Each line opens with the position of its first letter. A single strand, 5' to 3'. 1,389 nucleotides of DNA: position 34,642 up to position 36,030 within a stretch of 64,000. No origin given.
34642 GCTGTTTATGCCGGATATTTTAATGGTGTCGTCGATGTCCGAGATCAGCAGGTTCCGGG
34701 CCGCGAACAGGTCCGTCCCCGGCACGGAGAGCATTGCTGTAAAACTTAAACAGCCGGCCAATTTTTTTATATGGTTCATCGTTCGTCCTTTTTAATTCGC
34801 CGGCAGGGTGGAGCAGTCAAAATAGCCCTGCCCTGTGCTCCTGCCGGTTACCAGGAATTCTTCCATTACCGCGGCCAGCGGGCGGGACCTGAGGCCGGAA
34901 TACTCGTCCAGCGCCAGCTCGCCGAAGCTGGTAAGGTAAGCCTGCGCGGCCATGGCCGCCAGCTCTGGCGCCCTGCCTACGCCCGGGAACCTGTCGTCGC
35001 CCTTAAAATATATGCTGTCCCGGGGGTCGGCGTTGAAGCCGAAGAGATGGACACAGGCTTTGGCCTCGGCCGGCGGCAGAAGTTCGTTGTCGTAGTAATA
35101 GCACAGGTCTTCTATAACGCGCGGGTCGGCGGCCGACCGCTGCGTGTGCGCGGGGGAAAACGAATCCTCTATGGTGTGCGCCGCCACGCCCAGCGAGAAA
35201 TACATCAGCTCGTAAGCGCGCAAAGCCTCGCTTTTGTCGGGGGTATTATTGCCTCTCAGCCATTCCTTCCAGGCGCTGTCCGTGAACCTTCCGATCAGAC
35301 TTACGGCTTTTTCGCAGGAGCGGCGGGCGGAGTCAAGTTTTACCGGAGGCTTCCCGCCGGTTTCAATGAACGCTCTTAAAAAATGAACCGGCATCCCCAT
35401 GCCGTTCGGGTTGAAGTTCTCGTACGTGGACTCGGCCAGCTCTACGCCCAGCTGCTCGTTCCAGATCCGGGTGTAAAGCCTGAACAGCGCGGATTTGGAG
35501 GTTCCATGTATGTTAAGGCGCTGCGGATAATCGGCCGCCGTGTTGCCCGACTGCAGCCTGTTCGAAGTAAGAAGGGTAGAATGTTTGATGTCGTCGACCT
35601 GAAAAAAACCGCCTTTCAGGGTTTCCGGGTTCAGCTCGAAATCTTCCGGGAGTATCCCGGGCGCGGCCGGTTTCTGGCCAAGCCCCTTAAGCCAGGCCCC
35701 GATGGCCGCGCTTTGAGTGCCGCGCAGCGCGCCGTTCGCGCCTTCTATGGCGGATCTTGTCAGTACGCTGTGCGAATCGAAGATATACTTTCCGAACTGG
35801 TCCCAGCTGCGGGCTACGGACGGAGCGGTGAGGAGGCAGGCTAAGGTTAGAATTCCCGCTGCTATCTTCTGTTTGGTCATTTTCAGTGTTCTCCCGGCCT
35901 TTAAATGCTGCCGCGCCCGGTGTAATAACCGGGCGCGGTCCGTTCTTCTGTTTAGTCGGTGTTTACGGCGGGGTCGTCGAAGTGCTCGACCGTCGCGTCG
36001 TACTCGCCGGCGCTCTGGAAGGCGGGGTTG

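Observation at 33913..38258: Operon G couples a family A protein with a Zn-PLC-like enzyme and an APP1-like lipid phosphatase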

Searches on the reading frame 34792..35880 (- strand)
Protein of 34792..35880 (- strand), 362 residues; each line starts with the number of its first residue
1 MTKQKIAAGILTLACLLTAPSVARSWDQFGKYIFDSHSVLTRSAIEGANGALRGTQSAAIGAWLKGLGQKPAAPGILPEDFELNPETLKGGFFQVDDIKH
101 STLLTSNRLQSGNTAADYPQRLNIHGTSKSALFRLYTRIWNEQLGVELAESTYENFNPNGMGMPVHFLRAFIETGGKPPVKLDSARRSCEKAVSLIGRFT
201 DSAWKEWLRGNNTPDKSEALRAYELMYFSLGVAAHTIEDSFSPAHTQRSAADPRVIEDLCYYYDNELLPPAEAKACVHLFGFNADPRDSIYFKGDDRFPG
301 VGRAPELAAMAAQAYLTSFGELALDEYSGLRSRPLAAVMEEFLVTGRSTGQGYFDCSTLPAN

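Call 3: search_protein_families(library=pfam, proteins=[window:34792-35880:-], max_evalue=1)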
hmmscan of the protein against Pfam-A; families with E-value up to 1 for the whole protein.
window:34792-35880:- (362 aa): 1 family
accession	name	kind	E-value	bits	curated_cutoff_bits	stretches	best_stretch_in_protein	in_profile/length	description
PF00882.24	Zn_dep_PLPC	-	0.0013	19.1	26.8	1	104-245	24-97/167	Zinc dependent phospholipase C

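Call 4: search_protein_families(library=ncbifam, proteins=[window:34792-35880:-], max_evalue=1)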
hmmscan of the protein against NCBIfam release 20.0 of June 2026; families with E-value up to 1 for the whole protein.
window:34792-35880:- (362 aa): 0 families

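Call 8: search_solved_structures(query=window:34792-35880:-, max_evalue=10, show_alignments=2)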
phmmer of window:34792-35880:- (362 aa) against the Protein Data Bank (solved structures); distinct sequences matched with E-value up to 10: 3.
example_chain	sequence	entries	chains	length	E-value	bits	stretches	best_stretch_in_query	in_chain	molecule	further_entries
5djo_A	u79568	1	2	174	0.6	12.5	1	181-287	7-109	Kinesin-like protein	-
5vxt_A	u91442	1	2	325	1.1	11.6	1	250-292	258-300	Catechol 1,2-dioxygenase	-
4dk4_A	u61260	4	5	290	1.4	11.3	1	202-281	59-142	Deoxyuridine triphosphatase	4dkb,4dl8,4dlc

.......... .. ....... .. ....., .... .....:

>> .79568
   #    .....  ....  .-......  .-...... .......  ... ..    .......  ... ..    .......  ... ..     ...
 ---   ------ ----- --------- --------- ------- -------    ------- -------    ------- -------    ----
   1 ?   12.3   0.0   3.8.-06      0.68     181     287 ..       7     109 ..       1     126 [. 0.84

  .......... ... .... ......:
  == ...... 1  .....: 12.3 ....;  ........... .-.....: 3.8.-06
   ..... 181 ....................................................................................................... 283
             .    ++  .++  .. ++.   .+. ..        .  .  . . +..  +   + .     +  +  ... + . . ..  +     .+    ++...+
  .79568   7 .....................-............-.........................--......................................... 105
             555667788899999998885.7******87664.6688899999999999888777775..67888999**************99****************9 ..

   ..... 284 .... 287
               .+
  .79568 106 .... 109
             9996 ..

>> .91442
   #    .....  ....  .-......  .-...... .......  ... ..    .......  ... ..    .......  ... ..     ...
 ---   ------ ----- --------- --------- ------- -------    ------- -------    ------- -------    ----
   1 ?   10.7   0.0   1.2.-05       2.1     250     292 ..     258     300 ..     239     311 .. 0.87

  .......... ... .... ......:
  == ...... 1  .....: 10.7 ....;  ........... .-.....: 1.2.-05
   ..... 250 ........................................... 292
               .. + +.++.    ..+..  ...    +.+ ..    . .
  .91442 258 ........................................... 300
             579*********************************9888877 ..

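Call 11: find_homologous_proteins(query=window:34792-35880:-)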
Query window:34792-35880:- (362 aa): 18 proteins with E <= 0.001 among 5624 candidates.
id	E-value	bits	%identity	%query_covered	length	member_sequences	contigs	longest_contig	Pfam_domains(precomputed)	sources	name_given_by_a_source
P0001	4.2e-244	827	100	100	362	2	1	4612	-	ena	-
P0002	1.3e-190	651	80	98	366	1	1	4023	-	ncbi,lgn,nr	ncbi:MAG: hypothetical protein NTY45_00775 [Elusimicrobia bacterium]|nr:hypothetical protein [Elusim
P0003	5.4e-190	649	80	96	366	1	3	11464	-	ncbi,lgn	ncbi:MAG: hypothetical protein WCK76_08625 [Elusimicrobiota bacterium]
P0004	2.0e-178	611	75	98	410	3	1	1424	PF00882.25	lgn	-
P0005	6.2e-178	610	76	98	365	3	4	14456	-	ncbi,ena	-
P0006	4.8e-177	607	75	98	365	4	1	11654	PF00882.25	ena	-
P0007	1.8e-172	592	74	97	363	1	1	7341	-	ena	-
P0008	2.6e-172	591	72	98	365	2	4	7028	-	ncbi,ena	-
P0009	1.5e-169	582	72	97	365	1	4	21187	-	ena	-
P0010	1.1e-164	566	72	96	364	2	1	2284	-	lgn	-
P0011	3.2e-164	564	76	89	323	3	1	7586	-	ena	-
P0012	1.2e-149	516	65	98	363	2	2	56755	-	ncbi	ncbi:MAG: hypothetical protein WCW52_05030 [Elusimicrobiales bacterium]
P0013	1.6e-90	322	45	99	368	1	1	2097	-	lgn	-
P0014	1.2e-83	299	44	99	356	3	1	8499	-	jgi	-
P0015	1.9e-80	289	70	52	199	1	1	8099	-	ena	-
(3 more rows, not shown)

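Call 17: find_encoding_contigs(protein=P0012, flank=8000, max_places=3)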
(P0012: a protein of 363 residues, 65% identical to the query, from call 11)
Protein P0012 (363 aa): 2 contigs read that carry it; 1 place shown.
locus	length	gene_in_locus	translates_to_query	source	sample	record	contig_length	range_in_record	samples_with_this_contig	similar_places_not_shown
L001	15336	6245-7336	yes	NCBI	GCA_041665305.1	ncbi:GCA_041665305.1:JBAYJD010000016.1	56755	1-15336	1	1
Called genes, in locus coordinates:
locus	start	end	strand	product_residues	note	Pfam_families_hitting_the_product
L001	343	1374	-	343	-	-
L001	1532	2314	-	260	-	-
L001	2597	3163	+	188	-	PF08713:DNA_alkylation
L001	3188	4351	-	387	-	-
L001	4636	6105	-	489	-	PF02310:B12-binding, PF04055:Radical_SAM, PF13311:DUF4080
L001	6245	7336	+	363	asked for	-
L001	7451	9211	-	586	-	PF02518:HATPase_c, PF13589:HATPase_c_3, PF01119:DNA_mis_repair, PF08676:MutL_C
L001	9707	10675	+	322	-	-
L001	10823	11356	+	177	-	-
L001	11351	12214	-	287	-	PF01063:Aminotran_4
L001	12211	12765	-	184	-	PF00117:GATase, PF07722:Peptidase_C26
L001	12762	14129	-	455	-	PF04715:, PF00425:Chorismate_bind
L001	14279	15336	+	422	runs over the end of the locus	-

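Call 18: find_encoding_contigs(protein=P0014, flank=8000, max_places=3)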
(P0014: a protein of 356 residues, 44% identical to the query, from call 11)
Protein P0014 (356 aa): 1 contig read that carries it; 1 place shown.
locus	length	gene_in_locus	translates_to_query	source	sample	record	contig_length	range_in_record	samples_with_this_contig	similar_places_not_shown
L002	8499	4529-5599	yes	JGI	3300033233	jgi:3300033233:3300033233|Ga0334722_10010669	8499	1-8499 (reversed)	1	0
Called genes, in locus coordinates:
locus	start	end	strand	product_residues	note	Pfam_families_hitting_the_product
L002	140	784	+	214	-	PF04337:DUF480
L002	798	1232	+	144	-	PF07973:tRNA_SAD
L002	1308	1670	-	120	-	PF00072:Response_reg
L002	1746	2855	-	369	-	PF06224:AlkZ-like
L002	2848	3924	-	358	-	PF01795:Methyltransf_5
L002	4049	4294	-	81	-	PF02201:SWIB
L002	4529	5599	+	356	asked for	-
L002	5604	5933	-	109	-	PF00472:RF-1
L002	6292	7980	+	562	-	PF00005:ABC_tran, PF02463:SMC_N (faint), PF01926:MMR_HSR1 (faint), PF13304:AAA_21 (faint), PF12848:ABC_tran_Xtn, PF00005:ABC_tran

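Call 19: find_encoding_contigs(protein=P0003, flank=8000, max_places=2)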
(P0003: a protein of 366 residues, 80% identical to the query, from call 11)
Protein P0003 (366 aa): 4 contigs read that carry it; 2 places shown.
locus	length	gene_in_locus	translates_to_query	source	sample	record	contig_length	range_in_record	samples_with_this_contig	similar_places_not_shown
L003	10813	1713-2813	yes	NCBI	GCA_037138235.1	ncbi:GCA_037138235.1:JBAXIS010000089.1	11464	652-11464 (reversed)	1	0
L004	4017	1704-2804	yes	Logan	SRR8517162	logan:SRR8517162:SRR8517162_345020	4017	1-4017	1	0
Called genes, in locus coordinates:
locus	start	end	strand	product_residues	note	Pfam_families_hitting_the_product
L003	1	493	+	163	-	?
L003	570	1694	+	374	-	-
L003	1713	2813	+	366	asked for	-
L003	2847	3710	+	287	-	PF09949:APP1_cat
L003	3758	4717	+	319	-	-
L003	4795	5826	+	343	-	PF00089:Trypsin, PF13365:Trypsin_2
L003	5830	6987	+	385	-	PF00082:Peptidase_S8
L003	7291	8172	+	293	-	PF03781:FGE-sulfatase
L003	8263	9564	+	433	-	-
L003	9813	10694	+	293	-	PF03781:FGE-sulfatase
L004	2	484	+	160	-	?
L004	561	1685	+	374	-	-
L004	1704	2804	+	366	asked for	-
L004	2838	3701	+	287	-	PF09949:APP1_cat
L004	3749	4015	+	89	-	?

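Call 20: find_encoding_contigs(protein=P0009, flank=8000, max_places=2)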
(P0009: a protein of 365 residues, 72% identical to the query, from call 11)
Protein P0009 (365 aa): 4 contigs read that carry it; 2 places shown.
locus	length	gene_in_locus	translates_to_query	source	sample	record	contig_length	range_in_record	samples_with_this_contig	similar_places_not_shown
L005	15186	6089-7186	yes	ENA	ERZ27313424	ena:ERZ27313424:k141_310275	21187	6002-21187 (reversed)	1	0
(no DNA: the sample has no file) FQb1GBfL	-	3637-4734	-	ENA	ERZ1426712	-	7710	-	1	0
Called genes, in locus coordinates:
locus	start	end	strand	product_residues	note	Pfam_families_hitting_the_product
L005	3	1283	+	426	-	?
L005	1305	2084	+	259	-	-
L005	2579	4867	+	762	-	-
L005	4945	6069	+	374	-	-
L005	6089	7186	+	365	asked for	-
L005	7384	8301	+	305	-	PF03781:FGE-sulfatase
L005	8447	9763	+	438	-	-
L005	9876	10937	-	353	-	PF02729:OTCace_N, PF00185:OTCace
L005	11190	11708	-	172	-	PF14345:GDYXXLXY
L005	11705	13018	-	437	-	PF09925:DUF2157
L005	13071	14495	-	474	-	PF00860:Xan_ur_permease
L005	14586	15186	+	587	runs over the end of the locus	-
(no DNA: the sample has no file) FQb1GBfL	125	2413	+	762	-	-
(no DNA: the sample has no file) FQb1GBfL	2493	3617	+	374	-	-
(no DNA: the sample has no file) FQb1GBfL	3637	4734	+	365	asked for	-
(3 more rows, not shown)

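Call 21: find_encoding_contigs(protein=P0005, flank=8000, max_places=2)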
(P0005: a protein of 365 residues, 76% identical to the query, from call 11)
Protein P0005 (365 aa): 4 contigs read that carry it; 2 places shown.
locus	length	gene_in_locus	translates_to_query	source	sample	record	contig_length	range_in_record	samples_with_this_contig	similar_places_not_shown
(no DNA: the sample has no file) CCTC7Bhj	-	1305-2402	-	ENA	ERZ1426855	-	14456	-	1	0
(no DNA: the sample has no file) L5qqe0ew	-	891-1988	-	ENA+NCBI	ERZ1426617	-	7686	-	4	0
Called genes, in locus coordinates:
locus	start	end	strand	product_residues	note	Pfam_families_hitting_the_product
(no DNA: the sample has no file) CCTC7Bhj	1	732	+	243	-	?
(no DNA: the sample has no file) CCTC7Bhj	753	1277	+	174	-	-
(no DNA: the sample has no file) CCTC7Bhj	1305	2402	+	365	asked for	-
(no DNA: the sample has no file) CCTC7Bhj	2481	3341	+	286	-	PF09949:APP1_cat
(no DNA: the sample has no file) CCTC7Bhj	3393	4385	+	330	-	-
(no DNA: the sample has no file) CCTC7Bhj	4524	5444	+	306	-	PF00089:Trypsin, PF13365:Trypsin_2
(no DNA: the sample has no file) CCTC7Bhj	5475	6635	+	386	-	PF00082:Peptidase_S8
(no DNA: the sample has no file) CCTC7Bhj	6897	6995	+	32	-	-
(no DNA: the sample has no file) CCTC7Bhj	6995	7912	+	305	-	PF03781:FGE-sulfatase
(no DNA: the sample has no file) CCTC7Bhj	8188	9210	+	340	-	PF02230:Abhydrolase_2 (faint), PF00561:Abhydrolase_1 (weak), PF12146:Hydrolase_4, PF12697:Abhydrolase_6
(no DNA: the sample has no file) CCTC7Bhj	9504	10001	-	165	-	-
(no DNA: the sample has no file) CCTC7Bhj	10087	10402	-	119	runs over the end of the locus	PF00171:Aldedh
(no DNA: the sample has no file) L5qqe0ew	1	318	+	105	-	?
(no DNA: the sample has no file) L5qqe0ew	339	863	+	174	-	-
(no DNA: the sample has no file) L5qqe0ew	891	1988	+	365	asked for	-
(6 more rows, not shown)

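Call 23: predict_structure(alignment_id=A1)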
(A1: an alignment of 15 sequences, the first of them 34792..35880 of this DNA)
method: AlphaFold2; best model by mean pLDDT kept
length: 362 residues; sequences in the alignment: 15
mean_pLDDT: 69.0   pTM: 0.77
mean pLDDT of the five models: 69.0, 67.1, 66.7, 66.0, 63.4
residues with pLDDT >= 90: 94; 70-90: 105; 50-70: 66; < 50: 97
segments of 3 or more residues with pLDDT < 50: 1-33, 158-169, 244-248, 256-302
pLDDT, mean of each block of 10 residues (from residue 1): 39 38 37 61 90 92 92 66 78 78 77 76 76 83 65 54 44 60 72 88 97 92 94 85 50 49 32 33 33 38 67 95 93 92 87 79 67
secondary structure, 60 per line:
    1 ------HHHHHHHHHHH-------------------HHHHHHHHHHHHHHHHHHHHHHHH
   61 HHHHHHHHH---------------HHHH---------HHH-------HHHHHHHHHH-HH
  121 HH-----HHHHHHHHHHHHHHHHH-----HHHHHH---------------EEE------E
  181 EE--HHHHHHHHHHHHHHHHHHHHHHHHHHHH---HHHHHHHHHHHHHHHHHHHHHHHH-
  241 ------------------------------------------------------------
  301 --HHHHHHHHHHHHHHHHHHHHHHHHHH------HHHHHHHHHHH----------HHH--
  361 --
elements in order: H7-17 H37-69 H85-88 H108-117 H119-122 H128-144 H150-155 E171-173 E180-182 H185-212 H216-239 H303-328 H335-345

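Call 29: fold_search(model_id=the predicted structure, library=pdb)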
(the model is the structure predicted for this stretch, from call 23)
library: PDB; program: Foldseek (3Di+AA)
matches with E <= 10: 96; with E <= 0.001: 0
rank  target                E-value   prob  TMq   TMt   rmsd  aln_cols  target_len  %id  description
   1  2l7n_MODEL_1_A        3.0e-01  0.30  0.18  0.31  12.0       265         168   11  Solution Structure of the R5 Domain of Talin (released 2011-12-14)
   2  7ose_B                9.4e-01  0.15  0.19  0.18  13.1       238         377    9  cytochrome bd-II type oxidase with bound aurachin D (released 2021-11-17)
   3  7b51_A                1.2e+00  0.08  0.17  0.08  21.2       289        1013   10  Crystal structure of human CRM1 covalently modified by 2-mercaptoethanol at Cys528 (released 2021-03-10)
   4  8hki_D                1.4e+00  0.04  0.11  0.14  17.8       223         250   12  Human TRiC open state (released 2023-12-13)
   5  9unw_E                1.6e+00  0.06  0.11  0.16  16.9       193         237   12  mouse PDCD5-TRiC complex (released 2026-03-25)
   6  1ah7                  1.7e+00  0.04  0.14  0.18  19.1       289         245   14  PHOSPHOLIPASE C FROM BACILLUS CEREUS (released 1997-12-10)
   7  6tvo_A                1.7e+00  0.04  0.15  0.07  20.6       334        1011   10  Human CRM1-RanGTP in complex with Leptomycin B (released 2020-07-08)
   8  8ufd_A                1.8e+00  0.05  0.14  0.11  18.0       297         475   10  Multidrug efflux pump MtEfpA bound with inhibitor BRD8000.3 (released 2024-09-11)
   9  5hyh                  2.2e+00  0.06  0.13  0.16  19.0       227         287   13  CmlI (chemically reduced state), arylamine oxygenase of chloramphenicol biosynthetic pathway (released 2016-06-08)
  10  8t44_A                2.3e+00  0.02  0.13  0.11  21.7       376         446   11  Cryo-EM Analysis of AE1 Structure in 100 mM NaHCO3 Buffer: Form1 (released 2024-05-22)
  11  8jli_A                2.7e+00  0.05  0.11  0.08  18.9       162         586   14  Cryo-EM structure of SV2A dimer in complex levetiracetam (released 2024-05-01)
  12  5t49                  2.9e+00  0.03  0.13  0.08  22.0       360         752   12  Crystal structure of SeMet derivative BhGH81 (released 2017-06-28)
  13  4ja3_A                3.1e+00  0.03  0.14  0.13  15.4       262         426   12  Partially occluded inward open conformation of the xylose transporter XylE from E. coli (released 2013-05-01)
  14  5t4c_A                3.1e+00  0.02  0.11  0.07  22.3       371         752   12  Crystal structure of BhGH81 mutant in complex with laminaro-hexaose (released 2017-06-28)
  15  6s4m                  3.2e+00  0.06  0.15  0.13  14.4       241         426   12  Crystal structure of the human organic anion transporter MFSD10 (TETRAN) (released 2020-05-13)
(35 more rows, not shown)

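Call 30: search_solved_structures(query=A1, max_evalue=10, show_alignments=4)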
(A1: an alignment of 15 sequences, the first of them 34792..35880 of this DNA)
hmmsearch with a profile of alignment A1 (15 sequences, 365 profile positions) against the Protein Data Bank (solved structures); distinct sequences matched with E-value up to 10: 0.

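Call 32: search_protein_families(library=pfam, alignment_id=A1, max_evalue=1)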
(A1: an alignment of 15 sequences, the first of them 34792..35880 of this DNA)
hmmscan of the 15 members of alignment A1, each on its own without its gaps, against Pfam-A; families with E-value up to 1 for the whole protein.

A. member 1, window:34792-35880:- (362 aa): 1 family
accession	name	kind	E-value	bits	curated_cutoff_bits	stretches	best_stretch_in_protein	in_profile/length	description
PF00882.24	Zn_dep_PLPC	-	0.0013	19.1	26.8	1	104-245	24-97/167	Zinc dependent phospholipase C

B. families by the number of members that match (of 15 scanned): 4 families
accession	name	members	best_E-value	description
PF00882.24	Zn_dep_PLPC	12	1.1e-05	Zinc dependent phospholipase C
PF13411.12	MerR_1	1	0.13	MerR HTH family regulatory protein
PF22836.1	TEX13B_C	1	0.14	Testis-expressed protein 13B, C-terminal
PF00376.29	MerR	1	0.15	MerR family regulatory protein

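Call 38: search_protein_representatives(alignment_id=A1)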
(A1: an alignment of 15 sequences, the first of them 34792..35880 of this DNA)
Query: 15 sequences, 365 profile positions. Proteins with E-value up to 0.001 (for the whole library): 80; up to 1e-10: 20; up to 1e-30: 7. The best 80 are listed.
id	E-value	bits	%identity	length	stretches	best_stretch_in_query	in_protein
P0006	4.7e-193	657.8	-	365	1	1-364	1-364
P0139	2.9e-135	467.6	-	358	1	8-363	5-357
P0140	4.0e-107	375.0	-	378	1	21-363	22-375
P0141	2.2e-87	310.1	-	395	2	23-215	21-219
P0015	1.1e-80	288.1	-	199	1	1-199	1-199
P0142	2.4e-54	201.4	-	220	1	5-178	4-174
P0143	4.2e-33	131.5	-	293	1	87-363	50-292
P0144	4.0e-25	105.2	-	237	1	88-295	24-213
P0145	1.3e-16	77.2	-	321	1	125-294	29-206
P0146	4.3e-14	68.9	-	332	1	154-357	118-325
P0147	8.4e-14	68.0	-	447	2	153-294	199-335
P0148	1.5e-13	67.1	-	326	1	94-281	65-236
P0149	1.5e-12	63.8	-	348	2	96-265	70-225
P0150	1.9e-12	63.5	-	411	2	109-295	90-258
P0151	2.9e-12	62.9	-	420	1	154-294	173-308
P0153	4.2e-12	62.4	-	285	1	161-362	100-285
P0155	2.7e-11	59.7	-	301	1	144-362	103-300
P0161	6.6e-09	51.9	-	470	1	107-300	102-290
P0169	7.5e-08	48.4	-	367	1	189-272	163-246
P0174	3.4e-07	46.2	-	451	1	157-266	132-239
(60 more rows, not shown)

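Call 41: search_protein_families(library=pfam, alignment_id=A3, max_evalue=0.01)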
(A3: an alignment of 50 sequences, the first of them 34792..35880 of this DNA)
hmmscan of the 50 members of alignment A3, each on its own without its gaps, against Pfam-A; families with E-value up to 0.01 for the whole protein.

A. member 1, window:34792-35880:- (362 aa): 1 family
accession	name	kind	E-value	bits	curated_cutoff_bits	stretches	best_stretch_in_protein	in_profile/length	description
PF00882.24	Zn_dep_PLPC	-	0.0013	19.1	26.8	1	104-245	24-97/167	Zinc dependent phospholipase C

B. families by the number of members that match (of 50 scanned): 3 families
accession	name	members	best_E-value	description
PF00882.24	Zn_dep_PLPC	26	4.5e-06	Zinc dependent phospholipase C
PF03762.22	VOMI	1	9.6e-42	Vitelline membrane outer layer protein I (VOMI)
PF06300.18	Tsp45I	1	0.0032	Tsp45I type II restriction enzyme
